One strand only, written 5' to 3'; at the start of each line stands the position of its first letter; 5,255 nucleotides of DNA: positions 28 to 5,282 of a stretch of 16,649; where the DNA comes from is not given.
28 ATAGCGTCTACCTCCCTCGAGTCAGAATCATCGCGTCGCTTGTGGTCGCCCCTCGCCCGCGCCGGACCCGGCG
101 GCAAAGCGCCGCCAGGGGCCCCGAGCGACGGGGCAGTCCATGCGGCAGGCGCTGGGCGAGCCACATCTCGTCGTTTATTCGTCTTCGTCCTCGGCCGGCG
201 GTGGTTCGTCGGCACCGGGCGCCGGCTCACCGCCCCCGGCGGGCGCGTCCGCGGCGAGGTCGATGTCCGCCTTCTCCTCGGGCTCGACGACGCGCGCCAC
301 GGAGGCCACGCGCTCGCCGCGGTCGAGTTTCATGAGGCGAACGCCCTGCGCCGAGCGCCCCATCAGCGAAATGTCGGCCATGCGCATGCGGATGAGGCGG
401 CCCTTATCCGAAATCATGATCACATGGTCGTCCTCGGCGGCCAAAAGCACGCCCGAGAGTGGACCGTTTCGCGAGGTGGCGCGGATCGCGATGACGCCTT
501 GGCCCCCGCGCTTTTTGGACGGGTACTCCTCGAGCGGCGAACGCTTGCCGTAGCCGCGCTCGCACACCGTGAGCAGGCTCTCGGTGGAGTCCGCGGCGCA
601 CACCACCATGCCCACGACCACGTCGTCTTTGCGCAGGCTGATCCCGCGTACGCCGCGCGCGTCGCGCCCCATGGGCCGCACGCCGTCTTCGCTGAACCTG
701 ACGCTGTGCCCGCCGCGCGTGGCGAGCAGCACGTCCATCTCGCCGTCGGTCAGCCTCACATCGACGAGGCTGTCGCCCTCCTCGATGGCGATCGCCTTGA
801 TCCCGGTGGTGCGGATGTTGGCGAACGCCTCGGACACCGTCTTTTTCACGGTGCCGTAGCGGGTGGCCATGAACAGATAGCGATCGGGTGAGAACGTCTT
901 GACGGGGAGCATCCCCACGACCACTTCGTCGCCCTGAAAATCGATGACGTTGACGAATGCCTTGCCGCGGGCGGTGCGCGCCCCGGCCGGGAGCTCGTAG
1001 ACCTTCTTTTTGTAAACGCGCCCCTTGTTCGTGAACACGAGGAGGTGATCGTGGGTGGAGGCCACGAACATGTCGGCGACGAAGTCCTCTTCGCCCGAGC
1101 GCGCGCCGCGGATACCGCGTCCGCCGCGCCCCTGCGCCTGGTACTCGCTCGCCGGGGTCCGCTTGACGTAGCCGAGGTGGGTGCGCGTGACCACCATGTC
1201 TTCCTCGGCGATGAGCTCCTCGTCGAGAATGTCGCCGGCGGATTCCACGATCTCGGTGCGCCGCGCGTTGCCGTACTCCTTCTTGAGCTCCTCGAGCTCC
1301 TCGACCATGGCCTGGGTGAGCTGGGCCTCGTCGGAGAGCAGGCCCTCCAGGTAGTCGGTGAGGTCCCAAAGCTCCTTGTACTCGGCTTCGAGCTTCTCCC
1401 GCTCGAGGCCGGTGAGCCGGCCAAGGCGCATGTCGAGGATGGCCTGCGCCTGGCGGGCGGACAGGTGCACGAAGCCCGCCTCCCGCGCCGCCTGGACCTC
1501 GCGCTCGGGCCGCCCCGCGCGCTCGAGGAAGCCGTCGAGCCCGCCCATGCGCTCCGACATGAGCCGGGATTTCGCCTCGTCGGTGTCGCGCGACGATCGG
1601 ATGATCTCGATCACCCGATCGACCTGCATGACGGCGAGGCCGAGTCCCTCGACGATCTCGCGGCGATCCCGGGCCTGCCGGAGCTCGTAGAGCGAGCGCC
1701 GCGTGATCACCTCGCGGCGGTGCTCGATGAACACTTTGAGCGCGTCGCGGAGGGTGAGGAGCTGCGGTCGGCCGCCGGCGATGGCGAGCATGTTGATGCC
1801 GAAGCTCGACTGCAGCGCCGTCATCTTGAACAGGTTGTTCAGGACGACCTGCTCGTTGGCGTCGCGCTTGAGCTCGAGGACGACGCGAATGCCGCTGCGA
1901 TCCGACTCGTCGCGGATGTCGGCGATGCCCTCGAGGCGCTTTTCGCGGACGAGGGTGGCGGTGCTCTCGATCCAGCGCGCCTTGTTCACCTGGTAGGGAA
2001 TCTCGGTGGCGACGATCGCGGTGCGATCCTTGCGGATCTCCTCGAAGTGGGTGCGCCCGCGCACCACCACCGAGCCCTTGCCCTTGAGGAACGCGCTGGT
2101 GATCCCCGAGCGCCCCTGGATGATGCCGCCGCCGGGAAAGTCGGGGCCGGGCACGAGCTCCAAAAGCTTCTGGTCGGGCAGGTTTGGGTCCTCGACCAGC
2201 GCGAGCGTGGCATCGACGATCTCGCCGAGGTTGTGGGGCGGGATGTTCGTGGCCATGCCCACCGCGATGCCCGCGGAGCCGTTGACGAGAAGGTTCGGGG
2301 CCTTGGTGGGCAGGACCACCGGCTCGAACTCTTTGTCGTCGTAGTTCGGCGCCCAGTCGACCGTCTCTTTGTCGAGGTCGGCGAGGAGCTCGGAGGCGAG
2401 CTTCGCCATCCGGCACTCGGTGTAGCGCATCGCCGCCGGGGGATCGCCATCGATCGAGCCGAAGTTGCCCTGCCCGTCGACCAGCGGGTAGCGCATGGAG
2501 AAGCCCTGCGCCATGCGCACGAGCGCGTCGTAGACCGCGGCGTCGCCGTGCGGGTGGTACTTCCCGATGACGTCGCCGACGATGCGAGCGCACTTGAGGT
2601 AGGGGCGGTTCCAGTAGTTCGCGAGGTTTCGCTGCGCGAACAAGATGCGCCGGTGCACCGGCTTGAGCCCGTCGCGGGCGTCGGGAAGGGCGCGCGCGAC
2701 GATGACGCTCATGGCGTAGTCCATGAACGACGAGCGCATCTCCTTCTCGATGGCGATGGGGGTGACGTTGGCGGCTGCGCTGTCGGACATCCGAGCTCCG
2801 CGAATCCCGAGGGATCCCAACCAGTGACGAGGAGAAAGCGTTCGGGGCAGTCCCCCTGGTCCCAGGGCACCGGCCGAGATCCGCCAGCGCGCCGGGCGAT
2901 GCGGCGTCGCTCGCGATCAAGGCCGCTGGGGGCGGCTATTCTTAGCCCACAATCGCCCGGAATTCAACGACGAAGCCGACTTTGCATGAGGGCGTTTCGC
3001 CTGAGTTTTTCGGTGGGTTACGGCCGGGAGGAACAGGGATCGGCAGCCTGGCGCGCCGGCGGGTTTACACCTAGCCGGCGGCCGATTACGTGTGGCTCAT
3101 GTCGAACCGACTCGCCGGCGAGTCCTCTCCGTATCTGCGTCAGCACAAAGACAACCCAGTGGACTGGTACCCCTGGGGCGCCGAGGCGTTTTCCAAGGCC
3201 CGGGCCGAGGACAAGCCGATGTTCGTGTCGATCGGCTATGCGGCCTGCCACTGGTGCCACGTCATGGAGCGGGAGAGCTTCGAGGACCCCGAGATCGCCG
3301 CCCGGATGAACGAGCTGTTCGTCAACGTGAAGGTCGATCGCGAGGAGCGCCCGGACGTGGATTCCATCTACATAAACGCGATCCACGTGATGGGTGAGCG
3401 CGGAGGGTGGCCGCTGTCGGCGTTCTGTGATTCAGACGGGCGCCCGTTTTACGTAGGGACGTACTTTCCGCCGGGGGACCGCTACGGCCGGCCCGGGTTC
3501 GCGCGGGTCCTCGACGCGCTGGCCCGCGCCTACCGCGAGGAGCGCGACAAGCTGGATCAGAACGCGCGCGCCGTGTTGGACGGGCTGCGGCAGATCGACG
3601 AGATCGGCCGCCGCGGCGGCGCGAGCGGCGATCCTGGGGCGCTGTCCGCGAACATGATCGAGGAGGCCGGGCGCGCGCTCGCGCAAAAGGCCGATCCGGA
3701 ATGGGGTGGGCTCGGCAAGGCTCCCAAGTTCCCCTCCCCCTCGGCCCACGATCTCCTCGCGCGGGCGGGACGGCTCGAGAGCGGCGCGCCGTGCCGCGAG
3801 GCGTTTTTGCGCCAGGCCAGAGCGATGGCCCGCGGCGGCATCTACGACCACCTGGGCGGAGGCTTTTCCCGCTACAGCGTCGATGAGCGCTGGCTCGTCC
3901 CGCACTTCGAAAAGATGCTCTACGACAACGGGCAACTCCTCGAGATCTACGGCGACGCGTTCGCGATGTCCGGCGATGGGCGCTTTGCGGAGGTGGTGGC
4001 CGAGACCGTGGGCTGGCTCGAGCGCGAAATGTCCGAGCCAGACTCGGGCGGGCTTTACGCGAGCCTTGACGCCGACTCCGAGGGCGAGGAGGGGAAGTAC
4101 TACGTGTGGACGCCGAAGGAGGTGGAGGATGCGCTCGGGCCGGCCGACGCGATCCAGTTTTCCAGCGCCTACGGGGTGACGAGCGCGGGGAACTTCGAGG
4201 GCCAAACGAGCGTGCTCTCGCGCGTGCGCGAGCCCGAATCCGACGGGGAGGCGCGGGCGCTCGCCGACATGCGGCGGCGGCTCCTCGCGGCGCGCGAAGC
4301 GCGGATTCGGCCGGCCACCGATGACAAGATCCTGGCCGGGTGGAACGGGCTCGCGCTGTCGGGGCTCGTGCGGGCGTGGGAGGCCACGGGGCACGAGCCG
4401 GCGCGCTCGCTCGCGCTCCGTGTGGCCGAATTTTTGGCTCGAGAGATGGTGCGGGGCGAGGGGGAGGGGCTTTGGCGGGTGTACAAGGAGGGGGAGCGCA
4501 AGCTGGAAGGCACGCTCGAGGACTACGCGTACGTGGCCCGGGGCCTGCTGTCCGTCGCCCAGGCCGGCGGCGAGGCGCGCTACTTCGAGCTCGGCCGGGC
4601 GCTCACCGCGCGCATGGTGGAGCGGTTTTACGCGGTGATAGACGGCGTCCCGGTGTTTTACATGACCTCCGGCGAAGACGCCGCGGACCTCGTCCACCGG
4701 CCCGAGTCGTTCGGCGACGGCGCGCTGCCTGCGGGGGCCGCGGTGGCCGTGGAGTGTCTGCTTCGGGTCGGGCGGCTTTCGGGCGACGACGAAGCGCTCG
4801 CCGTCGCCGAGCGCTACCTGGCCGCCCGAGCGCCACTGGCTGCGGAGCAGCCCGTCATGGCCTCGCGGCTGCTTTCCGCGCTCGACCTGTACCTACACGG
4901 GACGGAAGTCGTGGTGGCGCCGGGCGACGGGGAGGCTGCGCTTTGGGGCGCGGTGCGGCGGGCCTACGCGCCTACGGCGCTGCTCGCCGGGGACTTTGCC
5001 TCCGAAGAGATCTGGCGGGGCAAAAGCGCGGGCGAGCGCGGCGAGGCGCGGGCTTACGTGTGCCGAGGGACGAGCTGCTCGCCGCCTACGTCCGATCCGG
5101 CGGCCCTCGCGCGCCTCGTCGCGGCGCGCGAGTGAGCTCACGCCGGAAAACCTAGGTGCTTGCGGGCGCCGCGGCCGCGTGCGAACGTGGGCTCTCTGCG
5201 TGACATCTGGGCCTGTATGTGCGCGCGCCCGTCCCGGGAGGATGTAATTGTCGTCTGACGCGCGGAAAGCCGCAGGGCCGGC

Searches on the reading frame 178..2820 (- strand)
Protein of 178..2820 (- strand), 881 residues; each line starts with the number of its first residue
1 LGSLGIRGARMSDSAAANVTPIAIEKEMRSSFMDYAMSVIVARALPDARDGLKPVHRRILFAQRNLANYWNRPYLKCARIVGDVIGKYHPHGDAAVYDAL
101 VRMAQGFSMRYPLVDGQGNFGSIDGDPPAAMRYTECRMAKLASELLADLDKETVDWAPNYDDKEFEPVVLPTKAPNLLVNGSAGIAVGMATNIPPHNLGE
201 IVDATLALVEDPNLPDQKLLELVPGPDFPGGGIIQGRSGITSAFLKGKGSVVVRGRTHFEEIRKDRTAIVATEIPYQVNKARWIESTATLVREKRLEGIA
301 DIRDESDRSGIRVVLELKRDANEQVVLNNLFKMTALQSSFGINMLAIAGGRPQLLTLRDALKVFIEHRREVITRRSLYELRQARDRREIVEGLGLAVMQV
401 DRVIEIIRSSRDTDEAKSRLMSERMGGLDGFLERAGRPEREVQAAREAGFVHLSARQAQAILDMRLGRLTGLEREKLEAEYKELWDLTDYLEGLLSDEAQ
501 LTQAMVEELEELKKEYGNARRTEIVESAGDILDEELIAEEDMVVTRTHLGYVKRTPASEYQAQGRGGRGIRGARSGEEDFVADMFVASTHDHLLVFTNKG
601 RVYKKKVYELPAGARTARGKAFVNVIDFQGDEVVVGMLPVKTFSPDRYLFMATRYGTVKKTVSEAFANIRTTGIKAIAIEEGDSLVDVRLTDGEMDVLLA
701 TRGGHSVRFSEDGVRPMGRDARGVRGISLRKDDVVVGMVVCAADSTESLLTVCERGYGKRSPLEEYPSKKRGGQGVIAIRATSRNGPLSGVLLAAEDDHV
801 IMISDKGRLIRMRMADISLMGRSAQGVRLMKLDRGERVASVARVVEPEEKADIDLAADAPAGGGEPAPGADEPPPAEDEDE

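Call 28: search_protein_families(library=pfam, proteins=[window:178-2820:-], max_evalue=0.001)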
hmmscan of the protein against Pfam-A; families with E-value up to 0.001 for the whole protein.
window:178-2820:- (881 aa): 2 families
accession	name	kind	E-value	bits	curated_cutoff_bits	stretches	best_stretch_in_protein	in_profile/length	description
PF00521.26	DNA_topoisoIV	-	2e-157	524.9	31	1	43-510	1-432/432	DNA gyrase/topoisomerase IV, subunit A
PF03989.18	DNA_gyraseA_C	-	4.3e-63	209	27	6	798-844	1-47/48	DNA gyrase C-terminal domain, beta-propeller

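Call 34: find_homologous_proteins(query=window:178-2820:-, max_evalue=1e-100)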
Query window:178-2820:- (881 aa): 7999 proteins with E <= 1e-100 among 8000 candidates; the best 120 are listed.
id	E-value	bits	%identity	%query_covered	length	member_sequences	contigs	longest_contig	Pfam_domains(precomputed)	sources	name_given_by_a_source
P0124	0.0e+0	1921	100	99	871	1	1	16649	PF00521.27,PF03989.19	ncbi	-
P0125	0.0e+0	1660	86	97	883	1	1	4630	PF00521.27,PF03989.19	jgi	jgi:DNA gyrase subunit A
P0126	0.0e+0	1659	87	97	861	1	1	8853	PF00521.27,PF03989.19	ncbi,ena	-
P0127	0.0e+0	1658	86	97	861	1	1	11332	PF00521.27,PF03989.19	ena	-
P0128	0.0e+0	1640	85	99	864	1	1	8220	PF00521.27,PF03989.19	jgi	jgi:DNA gyrase subunit A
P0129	0.0e+0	1470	77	96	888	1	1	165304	PF00521.27,PF03989.19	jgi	jgi:DNA gyrase subunit A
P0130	0.0e+0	1442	74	99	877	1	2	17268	PF00521.27,PF03989.19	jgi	-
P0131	0.0e+0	1435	74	98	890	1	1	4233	PF00521.27,PF03989.19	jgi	jgi:DNA gyrase subunit A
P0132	0.0e+0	1430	76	95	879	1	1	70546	PF00521.27,PF03989.19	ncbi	-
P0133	0.0e+0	1428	73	99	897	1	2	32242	PF00521.27,PF03989.19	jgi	jgi:DNA gyrase subunit A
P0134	0.0e+0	1419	74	97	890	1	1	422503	PF00521.27,PF03989.19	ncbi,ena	-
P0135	0.0e+0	1419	74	96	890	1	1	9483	PF00521.27,PF03989.19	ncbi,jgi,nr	ncbi:MAG TPA: DNA gyrase subunit A [Kofleriaceae bacterium]|nr:DNA gyrase subunit A [Kofleriaceae ba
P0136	0.0e+0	1417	74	96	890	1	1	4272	PF00521.27,PF03989.19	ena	-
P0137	0.0e+0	1409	73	97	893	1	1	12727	PF00521.27,PF03989.19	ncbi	-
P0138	0.0e+0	1409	72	98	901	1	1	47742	PF00521.27,PF03989.19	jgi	jgi:DNA gyrase subunit A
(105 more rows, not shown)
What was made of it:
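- Closest known: Haliangium ochraceum Enc:EncFtn complex. Same: The host lineage is the same: GyrA is 74% identical to H. ochraceum GyrA (call 34).
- The host is a myxobacterium (call 34).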

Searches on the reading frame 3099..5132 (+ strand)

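Call 28: search_protein_families(library=pfam, proteins=[window:3099-5132:+], max_evalue=0.001)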
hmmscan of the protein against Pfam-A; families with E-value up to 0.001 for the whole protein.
window:3099-5132:+ (678 aa): 2 families
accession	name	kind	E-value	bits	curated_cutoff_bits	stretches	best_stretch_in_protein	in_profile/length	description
PF03190.21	Thioredox_DsbH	-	1.3e-72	243.6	27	1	3-163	2-162/163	Protein of unknown function, DUF255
PF13899.12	Thioredoxin_7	-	1.8e-10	41.3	27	1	22-86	1-65/83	Thioredoxin-like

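Call 46: search_protein_families(library=ncbifam, proteins=[window:3099-5132:+], max_evalue=0.001)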
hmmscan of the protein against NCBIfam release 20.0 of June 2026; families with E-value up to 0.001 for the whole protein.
window:3099-5132:+ (678 aa): 2 families
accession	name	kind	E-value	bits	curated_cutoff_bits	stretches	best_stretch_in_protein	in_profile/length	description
NF045694.1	seleno_TsoB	exception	5e-06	24.9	805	1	20-83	456-519/572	rhodanese/DsbD fusion-like selenoprotein TsoB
NF041199.1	trx7_PDZ_seleno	equivalog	0.00034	19.7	300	1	23-87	3-68/390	Trx7/PDZ domain-containing (seleno)protein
